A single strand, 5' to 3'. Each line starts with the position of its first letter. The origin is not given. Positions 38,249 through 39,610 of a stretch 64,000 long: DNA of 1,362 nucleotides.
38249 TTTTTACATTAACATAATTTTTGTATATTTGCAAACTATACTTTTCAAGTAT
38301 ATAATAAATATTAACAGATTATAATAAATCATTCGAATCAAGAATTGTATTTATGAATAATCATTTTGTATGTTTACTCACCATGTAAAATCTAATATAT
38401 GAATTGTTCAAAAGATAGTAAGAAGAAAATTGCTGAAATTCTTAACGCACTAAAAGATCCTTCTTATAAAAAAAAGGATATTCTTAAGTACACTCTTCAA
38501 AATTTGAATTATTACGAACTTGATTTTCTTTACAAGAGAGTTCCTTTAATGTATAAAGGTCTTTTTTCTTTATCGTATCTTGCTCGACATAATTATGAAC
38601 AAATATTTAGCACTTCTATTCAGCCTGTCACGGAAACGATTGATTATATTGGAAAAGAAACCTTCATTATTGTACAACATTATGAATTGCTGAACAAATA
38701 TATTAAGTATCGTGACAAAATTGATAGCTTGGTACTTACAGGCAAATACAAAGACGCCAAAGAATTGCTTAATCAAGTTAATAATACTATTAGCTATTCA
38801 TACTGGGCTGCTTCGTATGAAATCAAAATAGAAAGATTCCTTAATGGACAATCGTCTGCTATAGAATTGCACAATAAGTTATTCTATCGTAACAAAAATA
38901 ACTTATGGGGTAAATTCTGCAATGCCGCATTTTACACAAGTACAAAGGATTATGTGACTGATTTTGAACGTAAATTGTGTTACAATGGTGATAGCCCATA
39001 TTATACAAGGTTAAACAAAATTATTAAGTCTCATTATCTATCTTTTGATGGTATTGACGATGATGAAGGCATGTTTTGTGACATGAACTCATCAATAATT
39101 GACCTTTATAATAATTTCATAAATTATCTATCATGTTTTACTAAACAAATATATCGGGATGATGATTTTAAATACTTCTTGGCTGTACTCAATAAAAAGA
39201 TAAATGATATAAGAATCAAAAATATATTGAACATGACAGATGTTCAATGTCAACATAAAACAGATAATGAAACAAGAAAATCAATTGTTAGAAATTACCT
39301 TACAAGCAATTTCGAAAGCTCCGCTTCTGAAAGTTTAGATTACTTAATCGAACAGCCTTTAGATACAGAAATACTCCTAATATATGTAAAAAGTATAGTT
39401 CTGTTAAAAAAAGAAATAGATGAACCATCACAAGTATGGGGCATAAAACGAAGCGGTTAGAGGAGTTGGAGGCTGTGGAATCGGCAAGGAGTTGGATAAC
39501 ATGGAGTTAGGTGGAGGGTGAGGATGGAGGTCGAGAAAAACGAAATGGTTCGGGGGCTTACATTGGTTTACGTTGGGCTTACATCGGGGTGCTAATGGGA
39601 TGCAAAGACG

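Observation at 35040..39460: Low-GC island: stand-alone UvrD-type helicase with reiterated Tudor-like tail plus a divergent orphan protein whose 3' end is replaced by the prophage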

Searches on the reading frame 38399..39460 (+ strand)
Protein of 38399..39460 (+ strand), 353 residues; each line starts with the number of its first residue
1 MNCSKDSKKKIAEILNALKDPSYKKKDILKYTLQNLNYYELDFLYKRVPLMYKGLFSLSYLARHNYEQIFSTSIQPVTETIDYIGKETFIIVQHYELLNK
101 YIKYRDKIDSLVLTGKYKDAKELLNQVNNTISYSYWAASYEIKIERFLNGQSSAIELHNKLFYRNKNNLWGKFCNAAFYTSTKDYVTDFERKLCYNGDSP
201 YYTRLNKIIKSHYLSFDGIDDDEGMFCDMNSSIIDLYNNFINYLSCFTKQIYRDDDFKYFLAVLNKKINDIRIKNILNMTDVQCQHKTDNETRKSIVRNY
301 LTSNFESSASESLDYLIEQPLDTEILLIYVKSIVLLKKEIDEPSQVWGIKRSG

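Call 3: search_protein_families(library=pfam, proteins=[window:38399-39460:+], max_evalue=0.01)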
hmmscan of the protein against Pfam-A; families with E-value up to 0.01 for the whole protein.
window:38399-39460:+ (353 aa): 0 families

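Call 4: search_protein_families(library=padloc, proteins=[window:38399-39460:+], max_evalue=0.01)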
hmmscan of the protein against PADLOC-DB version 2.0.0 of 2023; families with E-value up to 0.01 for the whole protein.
window:38399-39460:+ (353 aa): 1 family
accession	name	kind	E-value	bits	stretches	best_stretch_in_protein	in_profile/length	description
PDLC04723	PDC-M60A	-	3.1e-09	33.3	2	88-150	110-172/1161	-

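Call 7: search_protein_families(library=ncbifam, proteins=[window:38399-39460:+], max_evalue=0.01)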
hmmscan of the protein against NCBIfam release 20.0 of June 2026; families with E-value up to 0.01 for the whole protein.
window:38399-39460:+ (353 aa): 0 families

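Call 9: find_homologous_proteins(query=window:38399-39457:+, max_evalue=0.001)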
Query window:38399-39457:+: 8000 candidates shared short words with the query, none scored E <= 0.001.

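Call 11: find_encoding_contigs(protein=window:38399-39460:+, flank=10000, max_places=10)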
Protein window:38399-39460:+ (353 aa): no gene with exactly this product is on record in the collection.

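Call 23: search_protein_families(library=phrogs, proteins=[window:38399-39460:+], max_evalue=0.001)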
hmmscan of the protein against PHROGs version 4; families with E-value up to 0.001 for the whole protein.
window:38399-39460:+ (353 aa): 0 families

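Call 24: find_related_loci(query=window:38399-39457:+, collection=genome_contigs, flank=10000)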
Query window:38399-39457:+ (353 aa) in genome_contigs; peptide patterns used: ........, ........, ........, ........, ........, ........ (x = any residue, [..] = any of these).
55 stretches matched a pattern, but none encodes a relative of the query by tblastn (E <= 1e-3).

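Call 25: search_protein_representatives(protein=window:38399-39457:+)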
Query: 353 residues. Proteins with E-value up to 0.001 (for the whole library): 59; up to 1e-10: 36; up to 1e-30: 10. The best 59 are listed.
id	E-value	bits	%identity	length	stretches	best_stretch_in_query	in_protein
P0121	2.6e-223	756.8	99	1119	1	1-346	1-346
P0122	1.1e-76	274.7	42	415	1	5-338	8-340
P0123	3.5e-69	250.1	38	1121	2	9-340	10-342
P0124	1.8e-68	247.8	39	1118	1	9-340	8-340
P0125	3.3e-67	243.6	40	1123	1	7-339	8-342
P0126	9.0e-51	189.6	34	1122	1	8-343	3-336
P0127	9.8e-48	179.6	34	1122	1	7-340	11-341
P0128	3.6e-35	138.3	30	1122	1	11-342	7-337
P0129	2.7e-32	128.9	27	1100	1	16-338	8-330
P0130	5.4e-31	124.6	29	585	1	32-336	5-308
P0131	1.3e-29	120.0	30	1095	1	22-337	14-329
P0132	1.2e-28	116.9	32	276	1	11-277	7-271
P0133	2.9e-27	112.3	31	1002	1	17-337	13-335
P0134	3.3e-27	112.1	28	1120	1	24-336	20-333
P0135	1.3e-26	110.2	28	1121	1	11-334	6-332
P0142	1.6e-23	100.0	24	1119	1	13-336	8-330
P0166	1.2e-04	38.0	24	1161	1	93-341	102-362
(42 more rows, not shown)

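Call 28: search_protein_families(library=pfam, proteins=[P0121, P0123], max_evalue=1)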
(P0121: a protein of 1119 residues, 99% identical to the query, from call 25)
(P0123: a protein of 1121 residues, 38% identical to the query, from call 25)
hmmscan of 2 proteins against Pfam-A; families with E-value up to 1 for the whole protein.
P0121 (1119 aa): 2 families
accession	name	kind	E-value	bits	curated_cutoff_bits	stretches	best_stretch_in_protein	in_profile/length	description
PF04513.17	Baculo_PEP_C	-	0.12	12.9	38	0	888-981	40-128/140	Baculovirus polyhedron envelope protein, PEP, C terminus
PF10938.13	YfdX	-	0.24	11.8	26.6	1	85-131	98-143/149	YfdX protein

P0123 (1121 aa): 0 families

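Call 29: search_protein_families(library=padloc, proteins=[P0121, P0123], max_evalue=0.01)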
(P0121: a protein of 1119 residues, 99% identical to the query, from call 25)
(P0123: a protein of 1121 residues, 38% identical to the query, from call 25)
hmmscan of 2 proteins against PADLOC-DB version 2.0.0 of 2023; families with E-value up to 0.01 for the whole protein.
P0121 (1119 aa): 5 families
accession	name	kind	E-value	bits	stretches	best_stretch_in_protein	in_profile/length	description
PDLC04723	PDC-M60A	-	5.9e-53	178.1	1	88-1087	110-1125/1161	-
PDLC04720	PDC-M60A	-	1.1e-24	84.4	1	615-1083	680-1142/1188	-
PDLC04724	PDC-M60A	-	1.1e-23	81.4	1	589-1100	618-1133/1154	-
PDLC04722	PDC-M60A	-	4.9e-16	55.8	1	50-1087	60-1127/1165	-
PDLC04721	PDC-M60A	-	5.5e-16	55.6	1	595-1087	365-854/891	-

P0123 (1121 aa): 5 families
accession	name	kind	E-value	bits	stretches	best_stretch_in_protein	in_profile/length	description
PDLC04723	PDC-M60A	-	2.2e-52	176.2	1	90-1088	111-1124/1161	-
PDLC04722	PDC-M60A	-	4.5e-29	99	1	597-1093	639-1133/1165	-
PDLC04724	PDC-M60A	-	1.8e-21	74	1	596-1089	623-1119/1154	-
PDLC04721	PDC-M60A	-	3.2e-17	59.7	1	545-1088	309-853/891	-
PDLC04720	PDC-M60A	-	4.2e-15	52.6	1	622-1084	682-1141/1188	-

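Call 30: search_solved_structures(query=P0121, max_evalue=1)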
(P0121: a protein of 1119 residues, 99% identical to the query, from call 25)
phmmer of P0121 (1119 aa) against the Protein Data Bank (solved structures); distinct sequences matched with E-value up to 1: 15.
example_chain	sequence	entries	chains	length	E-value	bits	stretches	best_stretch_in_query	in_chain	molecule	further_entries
6lks_L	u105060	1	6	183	0.0078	17.5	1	779-910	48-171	Hemagglutinin HA2 chain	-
6xsk_B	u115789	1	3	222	0.0092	17.3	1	778-908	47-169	Hemagglutinin HA2 chain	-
3gbn_B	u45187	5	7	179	0.024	15.9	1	779-902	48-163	Hemagglutinin | Hemagglutinin, HA2 Subunit | Hemagglutinin HA2 chain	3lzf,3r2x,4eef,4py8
4edb_B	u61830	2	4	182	0.026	15.8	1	779-902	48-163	Hemagglutinin | Hemagglutinin HA2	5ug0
8u44_B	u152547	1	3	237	0.027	15.8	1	779-904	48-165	Hemagglutinin HA2 chain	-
9dbx_B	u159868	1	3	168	0.037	15.3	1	779-899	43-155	Hemagglutinin HA2 chain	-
5vmc_B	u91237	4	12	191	0.037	15.3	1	779-901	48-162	Hemagglutinin HA2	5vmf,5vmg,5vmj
1rd8_B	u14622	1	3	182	0.039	15.2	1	779-900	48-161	hemagglutinin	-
5w6g_B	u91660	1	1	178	0.04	15.2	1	779-901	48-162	Hemagglutinin HA2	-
7jix_B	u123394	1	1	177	0.04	15.2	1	779-901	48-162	Hemagglutinin HA2 chain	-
5ugy_B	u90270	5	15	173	0.04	15.2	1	779-899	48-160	Hemagglutinin HA2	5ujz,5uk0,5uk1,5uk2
7mfg_B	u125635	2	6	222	0.044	15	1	778-907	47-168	Hemagglutinin HA2 chain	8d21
9mtf_B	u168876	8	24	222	0.051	14.8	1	779-904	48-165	Hemagglutinin (HA2 polypeptide) from influenza H1N1 A/Solomon Island/3/2006 | Hemagglutinin HA2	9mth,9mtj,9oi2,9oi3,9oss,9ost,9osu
9cjy_B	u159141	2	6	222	0.052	14.8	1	779-907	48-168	Hemagglutinin HA2 chain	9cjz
1ruz_I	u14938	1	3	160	0.055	14.7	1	779-893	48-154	hemagglutinin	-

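Call 35: find_encoding_contigs(protein=P0121, flank=10000, max_places=10)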
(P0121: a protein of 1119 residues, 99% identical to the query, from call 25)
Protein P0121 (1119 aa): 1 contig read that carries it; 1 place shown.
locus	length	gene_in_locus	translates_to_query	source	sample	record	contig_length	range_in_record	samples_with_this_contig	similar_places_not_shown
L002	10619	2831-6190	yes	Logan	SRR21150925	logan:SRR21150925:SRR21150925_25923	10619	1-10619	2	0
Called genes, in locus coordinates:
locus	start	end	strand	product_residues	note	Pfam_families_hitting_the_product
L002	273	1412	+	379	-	PF13651:EcoRI_methylase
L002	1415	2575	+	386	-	PF03235:GmrSD_N, PF01844:HNH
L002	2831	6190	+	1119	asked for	PF27260:Y4jQ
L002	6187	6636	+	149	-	-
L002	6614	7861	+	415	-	PF00072:Response_reg (weak), PF01048:PNP_UDP_1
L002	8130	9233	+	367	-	PF13776:DUF4172, PF02661:Fic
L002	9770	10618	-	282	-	?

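Call 39: search_protein_families(library=pfam, proteins=[L002:6187-6636:+, L002:6614-7861:+, L002:1415-2575:+], max_evalue=10)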
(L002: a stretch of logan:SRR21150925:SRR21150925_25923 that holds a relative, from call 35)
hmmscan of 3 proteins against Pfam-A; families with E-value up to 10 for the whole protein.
L002:6187-6636:+ (149 aa): 3 families
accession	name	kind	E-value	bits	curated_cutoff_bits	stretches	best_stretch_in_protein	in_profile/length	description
PF00072.30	Response_reg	-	5.5e-05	23.7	30.2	1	3-60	1-56/111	Response regulator receiver domain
PF24920.1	C2_TCB1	-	0.06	13.5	27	1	51-93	29-71/125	Tricalbin-1-like, C2 domain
PF18550.6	NitrOD2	-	0.17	12.5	25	1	69-109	22-62/104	Nitrososphaera output domain 2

L002:6614-7861:+ (415 aa): 3 families
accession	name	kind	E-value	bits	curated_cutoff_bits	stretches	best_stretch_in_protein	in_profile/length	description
PF01048.26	PNP_UDP_1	-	2.8e-16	60.1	25.1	1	185-408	31-227/233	Phosphorylase superfamily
PF00072.30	Response_reg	-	2.6e-07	31.2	30.2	1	4-64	1-57/111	Response regulator receiver domain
PF06516.17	NUP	-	0.014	15.1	27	1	188-261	35-107/313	Purine nucleoside permease (NUP)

L002:1415-2575:+ (386 aa): 3 families
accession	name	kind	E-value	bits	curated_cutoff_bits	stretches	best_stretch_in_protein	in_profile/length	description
PF03235.19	GmrSD_N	-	9.2e-22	78.6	33.2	1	35-162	12-198/199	GmrSD restriction endonuclease, N-terminal domain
PF01844.29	HNH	-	4e-08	33.7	21.4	1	333-386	1-47/47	HNH endonuclease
PF14279.12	HNH_5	-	0.00066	20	27.5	1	349-385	9-45/56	HNH endonuclease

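Call 41: search_protein_families(library=padloc, proteins=[L002:6187-6636:+, L002:6614-7861:+, L002:1415-2575:+, L002:273-1412:+, L002:8130-9233:+], max_evalue=0.001)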
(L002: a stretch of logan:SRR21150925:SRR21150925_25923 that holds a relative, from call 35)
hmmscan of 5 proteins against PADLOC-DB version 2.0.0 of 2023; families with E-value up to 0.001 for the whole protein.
L002:6187-6636:+ (149 aa): 2 families
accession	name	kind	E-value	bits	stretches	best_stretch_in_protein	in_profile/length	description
PDLC04725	PDC-M60B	-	3.8e-32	109.3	1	2-145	5-153/158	-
PDLC04726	PDC-M60C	-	9.9e-10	35.8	1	1-148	1-138/407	-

L002:6614-7861:+ (415 aa): 3 families
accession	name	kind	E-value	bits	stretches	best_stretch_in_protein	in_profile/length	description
PDLC04726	PDC-M60C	-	8.5e-99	329.2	1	2-409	1-398/407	-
PDLC00759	Effector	-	6.1e-20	69.2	1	136-411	228-500/506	PN-superfamily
PDLC04725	PDC-M60B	-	3.3e-09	34.8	1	2-60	4-60/158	-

L002:1415-2575:+ (386 aa): 12 families
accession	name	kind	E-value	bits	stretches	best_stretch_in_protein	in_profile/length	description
PDLC03418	REase_II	-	1.8e-87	291.9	1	18-385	13-371/372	Type II restriction enzyme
PDLC03877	NsnA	-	3.5e-27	93.6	1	31-240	62-268/385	-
PDLC04027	PD-T4-2_A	-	7.8e-14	49.5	1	31-245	49-289/363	-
PDLC04157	HEC-06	-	1.4e-06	25.2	1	38-121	26-116/558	-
PDLC04154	HEC-06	-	4.4e-06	23.6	1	32-121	21-115/569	-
PDLC02687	Orf5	-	1.2e-05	22.2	1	38-122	21-110/543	Orf5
PDLC04155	HEC-06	-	6.5e-05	19.6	1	38-116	24-109/562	-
PDLC02689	Orf5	-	8.2e-05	19.3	1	38-111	22-101/558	Orf5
PDLC02691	Orf5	-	9.2e-05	19.2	1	27-95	14-88/579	Orf5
PDLC04151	HEC-05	-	0.00014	18.7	0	74-90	110-126/600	-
PDLC04150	HEC-05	-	0.00022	18.2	0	74-104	92-122/583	-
PDLC02695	Orf5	-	0.00077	16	0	71-123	72-126/601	Orf5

L002:273-1412:+ (379 aa): 1 family
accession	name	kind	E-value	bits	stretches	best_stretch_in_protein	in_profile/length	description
PDLC03297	MTase_II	-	2.7e-79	265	1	3-344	7-314/332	Type II methyltransferase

L002:8130-9233:+ (367 aa): 7 families
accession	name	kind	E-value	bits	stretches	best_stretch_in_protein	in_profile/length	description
PDLC03963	SoFic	-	1.4e-47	160.9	1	14-363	16-348/361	-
PDLC04966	PDC-S24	-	1.4e-18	65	1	155-266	264-377/497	-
PDLC04839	PDC-S04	-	9e-10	36.5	1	197-259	130-188/205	-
PDLC04837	PDC-S04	-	2.6e-08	31.5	1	42-280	11-228/234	-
PDLC04836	PDC-S04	-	2.2e-06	25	1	112-221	85-182/244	-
PDLC04840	PDC-S04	-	6.5e-06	24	1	194-222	142-170/227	-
PDLC04838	PDC-S04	-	0.00043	18.1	1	205-230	141-166/209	-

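Call 54: find_related_loci(query=A1, collection=genome_contigs, flank=10000)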
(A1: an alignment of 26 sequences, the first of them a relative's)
Query A1 (1119 aa) in genome_contigs; peptide patterns used: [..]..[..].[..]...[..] (x = any residue, [..] = any of these).
96 stretches matched a pattern; 79 encode a relative of the query (tblastn E <= 1e-3); 78 distinct loci.
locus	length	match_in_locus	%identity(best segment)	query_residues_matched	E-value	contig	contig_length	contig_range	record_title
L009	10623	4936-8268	46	9-1119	0e+0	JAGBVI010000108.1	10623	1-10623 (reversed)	MAG: Paludibacteraceae bacterium isolate RGIG9480 Yak_Cecum-4__c613834, whole genome shotgun sequence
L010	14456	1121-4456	46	9-1119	0e+0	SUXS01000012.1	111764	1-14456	MAG: Bacteroidales bacterium isolate SIG130 NODE_822_length_111764_cov_17.198160, whole genome shotgun sequence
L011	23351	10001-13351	40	8-1118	0e+0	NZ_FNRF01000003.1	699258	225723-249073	Xylanibacter ruminicola strain D31d, whole genome shotgun sequence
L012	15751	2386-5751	40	8-1118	0e+0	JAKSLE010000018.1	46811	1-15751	MAG: Bacteroidales bacterium isolate Horse_feces91 MAG091_18, whole genome shotgun sequence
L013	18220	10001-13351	39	8-1118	0e+0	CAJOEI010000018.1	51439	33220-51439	uncultured Bacteroidaceae bacterium isolate Red_deer_3_mag_10 genome assembly, contig: scaffold_708, whole genome shotgu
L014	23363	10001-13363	38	8-1118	0e+0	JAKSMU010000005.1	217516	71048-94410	MAG: Bacteroidales bacterium isolate Horse_feces133 MAG133_5, whole genome shotgun sequence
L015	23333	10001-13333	46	8-1118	0e+0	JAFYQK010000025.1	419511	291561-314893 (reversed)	MAG: Bacteroidaceae bacterium isolate RGIG7327 Water_buffalos_Cecum-4__c735417, whole genome shotgun sequence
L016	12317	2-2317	47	348-1119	0e+0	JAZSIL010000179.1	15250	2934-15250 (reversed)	MAG: Bacilli bacterium isolate T1900044572_TS20190038.MAGScoT_cleanbin_000019 SGB_438_k141_72017, whole genome shotgun s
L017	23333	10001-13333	43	3-1112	0e+0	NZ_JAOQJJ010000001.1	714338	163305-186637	Bacteroides cellulolyticus strain Sanger_22 .13470_2_62.1, whole genome shotgun sequence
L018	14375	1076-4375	30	9-1112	1e-148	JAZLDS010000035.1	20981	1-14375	MAG: Paludibacteraceae bacterium isolate T1900045028_TC20190021.MAGScoT_cleanbin_000035 SGB_4442_k141_449673, whole geno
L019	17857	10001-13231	26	13-1118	8e-108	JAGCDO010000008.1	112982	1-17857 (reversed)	MAG: Prevotella sp. isolate RGIG9694 Yak_Omasum-2__c162913, whole genome shotgun sequence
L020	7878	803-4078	28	24-1112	2e-105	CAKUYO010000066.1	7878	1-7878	MAG: uncultured Bacteroidales bacterium isolate REFINED_METABAT215_TOP10_CONTIGS_1500_ASSEMBLY_K77_MERGED__Hadza_MoBio_h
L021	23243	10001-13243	26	24-1119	5e-103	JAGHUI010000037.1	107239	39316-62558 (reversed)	MAG: Candidatus Minthosoma equi isolate E4_MB2_18 c_000000765088, whole genome shotgun sequence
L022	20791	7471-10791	28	8-1112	2e-115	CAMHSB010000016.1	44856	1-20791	MAG: uncultured Bacteroidales bacterium isolate SRR11784295_bin.42_metaWRAP_v1.3_MAG genome assembly, contig: ERZ1220261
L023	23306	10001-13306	27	9-1112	2e-105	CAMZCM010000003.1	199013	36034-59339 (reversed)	MAG TPA_asm: uncultured Prevotellaceae bacterium isolate SRR10912534_bin.95_metaWRAP_v1.3_MAG genome assembly, contig: E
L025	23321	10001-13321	25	46-1119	5e-70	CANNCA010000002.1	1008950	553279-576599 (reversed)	uncultured Flavobacteriaceae bacterium isolate N2Y089-1.fasta genome assembly, contig: NODE_2, whole genome shotgun sequ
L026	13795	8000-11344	26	37-1119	8e-68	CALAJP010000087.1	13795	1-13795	MAG: uncultured Saprospiraceae bacterium isolate L4_Bin_METABAT__45_sub_1 genome assembly, contig: c_000001721964, whole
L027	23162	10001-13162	24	22-1119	1e-62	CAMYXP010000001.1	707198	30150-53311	MAG TPA_asm: uncultured Bacteroidales bacterium isolate SRR10912533_bin.30_metaWRAP_v1.3_MAG genome assembly, contig: ER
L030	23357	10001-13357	24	52-1119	9e-47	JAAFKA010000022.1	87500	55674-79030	MAG: Cytophagales bacterium isolate bin6.concoct.b1b2b5.025 WN_Cytophagales_1_scaffold_22, whole genome shotgun sequence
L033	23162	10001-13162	25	98-1119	4e-61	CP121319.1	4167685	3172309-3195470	MAG: Fluviicola sp. isolate NCC532_bact_2449 chromosome, complete genome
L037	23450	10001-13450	25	6-1119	1e-49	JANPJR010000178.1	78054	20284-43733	MAG: Cytophagales bacterium isolate VAR_61_metabat_367 VAR_61_k141_289349, whole genome shotgun sequence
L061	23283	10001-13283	27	87-1119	6e-27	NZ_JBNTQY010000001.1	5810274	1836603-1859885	Emticicia sp. SJ17W-69 contig1, whole genome shotgun sequence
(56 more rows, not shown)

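Call 71: search_solved_structures(query=A1, max_evalue=1)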
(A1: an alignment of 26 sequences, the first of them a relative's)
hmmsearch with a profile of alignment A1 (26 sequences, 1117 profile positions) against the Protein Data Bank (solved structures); distinct sequences matched with E-value up to 1: 2.
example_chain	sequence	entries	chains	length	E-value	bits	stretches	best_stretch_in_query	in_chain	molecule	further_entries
9hyu_f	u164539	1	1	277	0.046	14.6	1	834-892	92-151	Chlorophyll a-b binding protein, chloroplastic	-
3sl2_A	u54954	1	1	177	0.17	12.7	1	999-1051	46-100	Sensor histidine kinase yycG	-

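Call 75: search_protein_families(library=pfam, proteins=[L093:1-1077:-], max_evalue=0.001)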
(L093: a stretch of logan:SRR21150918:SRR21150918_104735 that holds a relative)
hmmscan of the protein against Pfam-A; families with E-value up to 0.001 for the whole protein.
L093:1-1077:- (359 aa): 0 families

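Call 88: predict_structure(alignment_id=A1)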
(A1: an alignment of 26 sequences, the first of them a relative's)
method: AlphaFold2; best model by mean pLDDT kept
length: 1119 residues; sequences in the alignment: 26
mean_pLDDT: 84.4   pTM: 0.63
mean pLDDT of the five models: 84.4, 83.9, 81.3, 80.8, 80.7
residues with pLDDT >= 90: 413; 70-90: 572; 50-70: 122; < 50: 12
segments of 3 or more residues with pLDDT < 50: 1-3, 657-659, 1072-1074
pLDDT, mean of each block of 10 residues (from residue 1): 65 88 88 91 90 89 92 81 93 95 95 95 95 95 94 92 87 91 79 81 85 77 78 93 88 91 92 85 62 90 93 94 94 93 90 95 87 91 90 89 87 85 86 77 73 65 64 86 90 93 94 94 89 91 93 93 92 94 91 94 90 87 92 83 76 54 71 82 78 55 70 65 67 90 85 76 76 87 81 87 87 91 88 78 83 88 73 89 89 90 92 88 88 87 81 61 83 72 84 76 84 78 85 87 86 85 69 58 81 85 90 76
secondary structure, 60 per line:
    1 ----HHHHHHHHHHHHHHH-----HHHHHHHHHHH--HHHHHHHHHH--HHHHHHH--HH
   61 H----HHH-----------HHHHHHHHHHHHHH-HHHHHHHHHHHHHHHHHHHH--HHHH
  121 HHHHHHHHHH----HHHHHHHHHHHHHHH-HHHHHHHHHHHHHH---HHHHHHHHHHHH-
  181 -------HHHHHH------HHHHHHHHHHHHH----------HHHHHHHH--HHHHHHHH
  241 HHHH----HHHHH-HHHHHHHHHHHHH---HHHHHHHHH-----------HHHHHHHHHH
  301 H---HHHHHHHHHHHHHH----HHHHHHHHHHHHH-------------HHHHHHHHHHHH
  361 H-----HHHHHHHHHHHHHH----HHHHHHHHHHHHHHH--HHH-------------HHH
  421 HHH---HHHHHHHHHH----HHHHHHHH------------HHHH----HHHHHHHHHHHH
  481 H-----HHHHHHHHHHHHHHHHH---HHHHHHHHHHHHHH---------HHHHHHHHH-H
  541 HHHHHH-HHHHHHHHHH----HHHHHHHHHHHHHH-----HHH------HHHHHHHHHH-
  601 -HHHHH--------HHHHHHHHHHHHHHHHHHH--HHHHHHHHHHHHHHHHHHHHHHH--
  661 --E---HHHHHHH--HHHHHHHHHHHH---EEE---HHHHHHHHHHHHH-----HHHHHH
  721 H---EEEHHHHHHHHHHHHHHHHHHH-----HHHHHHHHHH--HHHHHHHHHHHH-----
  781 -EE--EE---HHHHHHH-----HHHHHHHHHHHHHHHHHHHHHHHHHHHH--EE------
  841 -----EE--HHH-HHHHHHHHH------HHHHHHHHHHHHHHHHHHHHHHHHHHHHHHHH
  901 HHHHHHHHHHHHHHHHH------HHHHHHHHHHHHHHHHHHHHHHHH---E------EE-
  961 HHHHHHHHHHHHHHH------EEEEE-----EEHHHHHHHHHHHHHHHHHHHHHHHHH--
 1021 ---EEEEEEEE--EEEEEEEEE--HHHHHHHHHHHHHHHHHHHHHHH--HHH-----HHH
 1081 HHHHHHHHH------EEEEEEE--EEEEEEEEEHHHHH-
elements in order (helices of 4 or more, strands of 3 or more residues): H5-19 H25-35 H38-47 H50-56 H80-93 H95-114 H117-130 H135-149 H151-164 H168-179 H188-193 H200-212 H223-230 H233-244 H249-253 H255-267 H271-279 H291-301 H305-318 H323-335 H349-361 H367-380 H385-399 H418-423 H427-436 H441-448 H461-464 H469-481 H487-503 H507-520 H530-538 H540-546 H548-557 H562-575 H590-599 H602-606 H615-633 H636-658 H667-673 H676-687 E691-693 H697-709 H715-721 E725-727 H728-746 H752-761 H764-775 H791-797 H803-830 H854-862 H869-917 H924-947 H961-975 E982-986 H994-1018 E1024-1031 E1034-1042 H1045-1067 H1078-1089 E1096-1102 E1105-1113 H1114-1118
